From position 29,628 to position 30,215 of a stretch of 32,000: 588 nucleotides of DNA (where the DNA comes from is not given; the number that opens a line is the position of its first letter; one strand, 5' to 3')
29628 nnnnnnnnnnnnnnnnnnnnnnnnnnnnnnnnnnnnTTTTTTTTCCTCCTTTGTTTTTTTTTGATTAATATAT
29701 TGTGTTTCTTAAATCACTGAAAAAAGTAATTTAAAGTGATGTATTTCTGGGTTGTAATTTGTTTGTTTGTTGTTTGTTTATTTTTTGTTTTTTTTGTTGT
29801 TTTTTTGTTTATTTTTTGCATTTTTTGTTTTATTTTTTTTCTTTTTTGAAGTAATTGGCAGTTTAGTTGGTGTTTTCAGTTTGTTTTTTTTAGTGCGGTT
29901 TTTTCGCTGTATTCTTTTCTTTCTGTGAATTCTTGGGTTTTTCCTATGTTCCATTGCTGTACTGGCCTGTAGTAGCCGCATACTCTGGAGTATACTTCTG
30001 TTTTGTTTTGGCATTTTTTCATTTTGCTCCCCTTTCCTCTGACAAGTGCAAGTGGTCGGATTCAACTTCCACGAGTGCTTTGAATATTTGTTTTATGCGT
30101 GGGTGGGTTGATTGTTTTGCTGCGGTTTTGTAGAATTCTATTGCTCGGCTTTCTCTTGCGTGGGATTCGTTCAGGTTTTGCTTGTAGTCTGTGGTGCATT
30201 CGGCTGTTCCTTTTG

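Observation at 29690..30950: Second island with the same + strand G+T excess, but with the genes on the - strand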

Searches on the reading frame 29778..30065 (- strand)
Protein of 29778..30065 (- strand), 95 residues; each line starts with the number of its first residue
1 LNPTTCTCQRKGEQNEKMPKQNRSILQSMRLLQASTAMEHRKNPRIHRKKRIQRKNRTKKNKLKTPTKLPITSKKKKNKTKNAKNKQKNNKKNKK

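Call 64: search_protein_families(library=pfam, proteins=[window:29778-30065:-], max_evalue=0.01)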
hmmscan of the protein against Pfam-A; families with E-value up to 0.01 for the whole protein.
window:29778-30065:- (95 aa): 0 families

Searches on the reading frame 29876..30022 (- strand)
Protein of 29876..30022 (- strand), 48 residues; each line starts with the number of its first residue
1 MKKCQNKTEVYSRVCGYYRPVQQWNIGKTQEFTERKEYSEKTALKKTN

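Call 9: search_protein_families(library=pfam, proteins=[window:29876-30022:-], max_evalue=0.01)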
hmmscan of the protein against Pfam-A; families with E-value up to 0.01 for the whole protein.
window:29876-30022:- (48 aa): 1 family
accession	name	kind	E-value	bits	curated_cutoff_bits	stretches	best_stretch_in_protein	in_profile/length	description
PF13597.11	NRDD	-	4.8e-11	42.5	26.2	1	3-38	526-562/562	Anaerobic ribonucleoside-triphosphate reductase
